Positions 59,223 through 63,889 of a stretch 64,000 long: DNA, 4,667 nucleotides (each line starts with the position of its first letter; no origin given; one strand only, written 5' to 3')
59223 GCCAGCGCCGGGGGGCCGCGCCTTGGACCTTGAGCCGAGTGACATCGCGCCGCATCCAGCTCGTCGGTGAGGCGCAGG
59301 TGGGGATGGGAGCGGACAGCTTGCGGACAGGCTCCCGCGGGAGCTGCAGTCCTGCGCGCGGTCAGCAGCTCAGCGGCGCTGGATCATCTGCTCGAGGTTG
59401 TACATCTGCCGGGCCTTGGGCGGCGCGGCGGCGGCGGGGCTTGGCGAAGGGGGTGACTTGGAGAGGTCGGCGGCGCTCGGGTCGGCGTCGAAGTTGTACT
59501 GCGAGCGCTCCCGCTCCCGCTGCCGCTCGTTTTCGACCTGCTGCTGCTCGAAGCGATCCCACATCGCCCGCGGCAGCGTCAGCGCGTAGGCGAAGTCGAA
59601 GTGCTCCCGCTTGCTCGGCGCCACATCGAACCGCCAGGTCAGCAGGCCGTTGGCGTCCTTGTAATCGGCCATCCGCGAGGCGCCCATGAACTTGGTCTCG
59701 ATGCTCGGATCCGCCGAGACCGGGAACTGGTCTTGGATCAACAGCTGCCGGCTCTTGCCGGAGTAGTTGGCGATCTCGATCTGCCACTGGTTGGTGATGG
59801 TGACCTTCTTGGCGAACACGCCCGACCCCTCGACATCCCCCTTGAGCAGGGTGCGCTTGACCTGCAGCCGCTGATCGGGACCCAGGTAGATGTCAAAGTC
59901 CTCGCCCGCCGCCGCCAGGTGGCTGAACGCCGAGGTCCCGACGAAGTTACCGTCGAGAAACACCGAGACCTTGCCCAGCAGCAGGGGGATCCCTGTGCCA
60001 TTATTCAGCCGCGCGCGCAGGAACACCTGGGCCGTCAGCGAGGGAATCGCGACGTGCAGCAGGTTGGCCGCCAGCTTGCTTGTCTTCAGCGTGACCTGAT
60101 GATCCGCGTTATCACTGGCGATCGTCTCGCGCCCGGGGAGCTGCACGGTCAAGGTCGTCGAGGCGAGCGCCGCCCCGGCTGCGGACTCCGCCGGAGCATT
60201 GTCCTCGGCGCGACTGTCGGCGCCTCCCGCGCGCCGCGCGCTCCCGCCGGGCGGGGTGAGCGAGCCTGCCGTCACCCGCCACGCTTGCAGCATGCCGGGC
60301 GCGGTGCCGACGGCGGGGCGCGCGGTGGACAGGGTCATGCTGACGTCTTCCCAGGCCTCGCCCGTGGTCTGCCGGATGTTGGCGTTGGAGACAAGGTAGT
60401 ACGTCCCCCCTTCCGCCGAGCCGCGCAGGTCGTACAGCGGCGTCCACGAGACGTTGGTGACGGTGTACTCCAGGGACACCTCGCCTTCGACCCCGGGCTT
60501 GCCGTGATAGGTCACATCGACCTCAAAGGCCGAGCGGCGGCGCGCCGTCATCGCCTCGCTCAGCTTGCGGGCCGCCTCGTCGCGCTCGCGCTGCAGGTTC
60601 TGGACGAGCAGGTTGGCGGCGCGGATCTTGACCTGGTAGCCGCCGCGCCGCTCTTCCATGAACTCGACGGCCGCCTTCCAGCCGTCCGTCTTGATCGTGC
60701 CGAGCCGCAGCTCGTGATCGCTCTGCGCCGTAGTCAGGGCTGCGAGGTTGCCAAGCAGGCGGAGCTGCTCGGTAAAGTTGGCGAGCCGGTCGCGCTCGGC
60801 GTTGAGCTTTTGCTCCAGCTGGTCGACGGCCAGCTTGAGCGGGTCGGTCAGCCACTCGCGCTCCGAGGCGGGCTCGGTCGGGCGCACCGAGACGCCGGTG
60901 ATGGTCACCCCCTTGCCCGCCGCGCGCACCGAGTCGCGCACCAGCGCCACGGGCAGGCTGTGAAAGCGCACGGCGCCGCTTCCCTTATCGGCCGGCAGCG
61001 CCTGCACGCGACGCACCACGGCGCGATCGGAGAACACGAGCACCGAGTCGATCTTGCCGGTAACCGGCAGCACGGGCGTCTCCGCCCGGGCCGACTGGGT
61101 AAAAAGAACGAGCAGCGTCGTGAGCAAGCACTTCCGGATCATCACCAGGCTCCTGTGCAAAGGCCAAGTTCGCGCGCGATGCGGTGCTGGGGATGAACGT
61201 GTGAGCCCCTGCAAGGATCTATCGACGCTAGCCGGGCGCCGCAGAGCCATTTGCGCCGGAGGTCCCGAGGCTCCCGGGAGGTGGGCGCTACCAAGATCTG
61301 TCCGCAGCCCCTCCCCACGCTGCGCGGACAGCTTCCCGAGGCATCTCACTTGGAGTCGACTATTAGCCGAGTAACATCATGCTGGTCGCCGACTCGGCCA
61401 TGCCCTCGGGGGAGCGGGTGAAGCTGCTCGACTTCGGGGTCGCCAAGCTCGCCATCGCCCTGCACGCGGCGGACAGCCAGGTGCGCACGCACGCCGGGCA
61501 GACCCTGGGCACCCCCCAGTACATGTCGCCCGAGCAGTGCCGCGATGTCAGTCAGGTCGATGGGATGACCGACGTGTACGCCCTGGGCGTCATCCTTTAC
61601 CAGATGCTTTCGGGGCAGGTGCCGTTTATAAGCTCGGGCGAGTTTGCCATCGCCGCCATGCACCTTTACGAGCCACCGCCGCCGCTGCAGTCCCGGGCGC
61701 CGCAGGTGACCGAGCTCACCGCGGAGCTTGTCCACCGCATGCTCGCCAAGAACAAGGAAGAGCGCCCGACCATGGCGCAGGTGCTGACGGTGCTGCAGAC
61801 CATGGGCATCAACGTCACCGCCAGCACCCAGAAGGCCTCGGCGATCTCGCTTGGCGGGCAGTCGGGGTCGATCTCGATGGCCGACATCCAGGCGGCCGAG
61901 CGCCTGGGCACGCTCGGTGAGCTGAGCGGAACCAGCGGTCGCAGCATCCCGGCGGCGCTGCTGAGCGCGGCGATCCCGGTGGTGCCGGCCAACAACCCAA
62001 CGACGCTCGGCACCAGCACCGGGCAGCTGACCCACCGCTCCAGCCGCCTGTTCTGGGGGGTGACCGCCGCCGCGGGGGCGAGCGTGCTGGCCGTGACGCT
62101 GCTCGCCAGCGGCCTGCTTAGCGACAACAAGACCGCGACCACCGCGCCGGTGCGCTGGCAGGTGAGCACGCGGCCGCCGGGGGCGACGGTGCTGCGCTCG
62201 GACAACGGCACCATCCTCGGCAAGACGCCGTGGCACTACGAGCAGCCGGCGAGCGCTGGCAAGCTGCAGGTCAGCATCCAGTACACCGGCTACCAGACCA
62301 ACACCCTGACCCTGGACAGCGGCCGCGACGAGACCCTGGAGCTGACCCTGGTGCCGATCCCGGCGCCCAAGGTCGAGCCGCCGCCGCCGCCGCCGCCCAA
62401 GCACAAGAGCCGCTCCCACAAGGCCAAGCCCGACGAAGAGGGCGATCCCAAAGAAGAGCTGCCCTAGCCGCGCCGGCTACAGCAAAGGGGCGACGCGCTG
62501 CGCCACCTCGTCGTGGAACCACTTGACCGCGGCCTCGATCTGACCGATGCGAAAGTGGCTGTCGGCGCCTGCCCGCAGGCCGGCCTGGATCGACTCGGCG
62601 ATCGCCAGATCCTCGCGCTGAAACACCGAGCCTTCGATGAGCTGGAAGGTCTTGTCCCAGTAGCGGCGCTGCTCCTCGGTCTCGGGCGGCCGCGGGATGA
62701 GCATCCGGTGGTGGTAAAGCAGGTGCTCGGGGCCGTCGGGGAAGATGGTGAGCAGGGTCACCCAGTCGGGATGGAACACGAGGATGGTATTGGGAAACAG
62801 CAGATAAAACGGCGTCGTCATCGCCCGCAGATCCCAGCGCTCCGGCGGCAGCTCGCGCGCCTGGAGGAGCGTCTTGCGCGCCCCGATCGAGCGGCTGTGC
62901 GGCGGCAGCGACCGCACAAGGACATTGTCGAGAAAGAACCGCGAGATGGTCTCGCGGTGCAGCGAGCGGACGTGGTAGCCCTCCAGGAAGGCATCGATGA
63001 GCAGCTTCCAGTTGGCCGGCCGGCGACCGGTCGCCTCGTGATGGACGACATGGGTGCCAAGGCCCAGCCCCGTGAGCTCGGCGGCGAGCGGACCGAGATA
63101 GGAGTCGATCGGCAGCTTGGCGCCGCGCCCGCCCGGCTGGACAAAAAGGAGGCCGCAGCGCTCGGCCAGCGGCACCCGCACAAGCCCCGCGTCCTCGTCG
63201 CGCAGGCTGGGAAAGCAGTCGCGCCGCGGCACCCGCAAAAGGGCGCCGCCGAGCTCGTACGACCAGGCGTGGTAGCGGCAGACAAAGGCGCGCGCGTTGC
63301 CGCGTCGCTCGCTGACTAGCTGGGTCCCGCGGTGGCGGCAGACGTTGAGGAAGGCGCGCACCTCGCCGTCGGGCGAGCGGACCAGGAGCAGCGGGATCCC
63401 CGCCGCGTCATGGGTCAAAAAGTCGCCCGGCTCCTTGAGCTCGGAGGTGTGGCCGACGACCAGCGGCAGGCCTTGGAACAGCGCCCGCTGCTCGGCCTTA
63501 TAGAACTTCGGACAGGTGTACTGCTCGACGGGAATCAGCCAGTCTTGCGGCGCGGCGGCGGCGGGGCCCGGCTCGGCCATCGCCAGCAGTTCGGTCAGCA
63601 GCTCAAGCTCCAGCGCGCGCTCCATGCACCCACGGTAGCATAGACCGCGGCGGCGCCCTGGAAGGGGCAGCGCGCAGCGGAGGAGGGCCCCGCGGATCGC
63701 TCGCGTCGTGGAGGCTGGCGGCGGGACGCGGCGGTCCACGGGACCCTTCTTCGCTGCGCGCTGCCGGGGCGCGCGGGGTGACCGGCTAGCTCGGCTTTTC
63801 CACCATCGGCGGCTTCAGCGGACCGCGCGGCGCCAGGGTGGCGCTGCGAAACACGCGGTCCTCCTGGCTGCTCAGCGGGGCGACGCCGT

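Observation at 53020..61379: Four copies of a composite site (GGACC-N3-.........-N1-GGTCC) partition the insert into three cassettes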

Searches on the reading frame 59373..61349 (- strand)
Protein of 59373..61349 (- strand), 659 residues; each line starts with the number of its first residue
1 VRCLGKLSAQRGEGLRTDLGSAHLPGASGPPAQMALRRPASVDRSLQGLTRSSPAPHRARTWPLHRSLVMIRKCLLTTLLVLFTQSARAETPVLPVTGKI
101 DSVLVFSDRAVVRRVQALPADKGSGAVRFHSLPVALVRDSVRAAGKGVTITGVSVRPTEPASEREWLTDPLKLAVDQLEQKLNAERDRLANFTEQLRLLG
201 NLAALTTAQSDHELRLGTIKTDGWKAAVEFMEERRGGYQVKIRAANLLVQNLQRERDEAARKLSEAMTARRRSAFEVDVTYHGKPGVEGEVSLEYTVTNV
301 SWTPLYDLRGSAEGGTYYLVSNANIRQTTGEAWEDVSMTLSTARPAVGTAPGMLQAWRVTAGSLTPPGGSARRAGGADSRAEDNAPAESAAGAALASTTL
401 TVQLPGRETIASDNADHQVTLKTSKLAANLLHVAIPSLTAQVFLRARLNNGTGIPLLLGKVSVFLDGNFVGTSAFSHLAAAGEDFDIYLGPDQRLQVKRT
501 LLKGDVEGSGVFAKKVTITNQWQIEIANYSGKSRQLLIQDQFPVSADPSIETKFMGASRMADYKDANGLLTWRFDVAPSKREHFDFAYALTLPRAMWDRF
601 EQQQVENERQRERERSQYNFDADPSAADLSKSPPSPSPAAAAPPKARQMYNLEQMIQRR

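Call 9: search_protein_families(library=pfam, proteins=[window:59373-61349:-], max_evalue=0.001)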
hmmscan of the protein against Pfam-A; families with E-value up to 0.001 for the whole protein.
window:59373-61349:- (659 aa): 2 families
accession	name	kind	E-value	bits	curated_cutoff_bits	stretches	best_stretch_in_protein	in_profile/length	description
PF13598.12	DUF4139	-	1.9e-45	155.5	31.8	1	291-594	1-205/205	Domain of unknown function (DUF4139)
PF13600.11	DUF4140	-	1.1e-13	51.9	27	1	103-199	1-98/98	N-terminal domain of unknown function (DUF4140)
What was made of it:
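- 59270..61356 (-): Cassette 4: DUF4140/DUF4139 protein (59370-61349). Pfam (call 9).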

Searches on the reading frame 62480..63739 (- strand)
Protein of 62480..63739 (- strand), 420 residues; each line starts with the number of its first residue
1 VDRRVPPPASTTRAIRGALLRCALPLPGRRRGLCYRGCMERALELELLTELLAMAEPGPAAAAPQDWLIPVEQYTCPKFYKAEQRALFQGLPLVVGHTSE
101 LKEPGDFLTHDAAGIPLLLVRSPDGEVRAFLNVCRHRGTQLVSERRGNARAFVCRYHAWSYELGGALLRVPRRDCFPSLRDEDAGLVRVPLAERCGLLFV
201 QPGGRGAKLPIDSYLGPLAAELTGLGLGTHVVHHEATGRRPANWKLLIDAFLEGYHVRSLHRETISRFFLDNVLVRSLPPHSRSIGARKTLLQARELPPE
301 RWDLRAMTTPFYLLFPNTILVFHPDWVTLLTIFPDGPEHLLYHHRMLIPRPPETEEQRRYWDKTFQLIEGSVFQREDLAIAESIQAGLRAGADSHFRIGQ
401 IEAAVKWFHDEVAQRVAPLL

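Call 9: search_protein_families(library=pfam, proteins=[window:62480-63739:-], max_evalue=0.001)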
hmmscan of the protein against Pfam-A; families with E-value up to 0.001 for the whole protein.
window:62480-63739:- (420 aa): 2 families
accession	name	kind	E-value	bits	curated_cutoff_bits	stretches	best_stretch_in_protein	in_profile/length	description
PF00848.25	Ring_hydroxyl_A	-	2.3e-30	106.5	24.9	1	232-417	6-207/208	Ring hydroxylating alpha subunit (catalytic domain)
PF00355.32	Rieske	-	4e-17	62.3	20.3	1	93-178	3-86/88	Rieske [2Fe-2S] domain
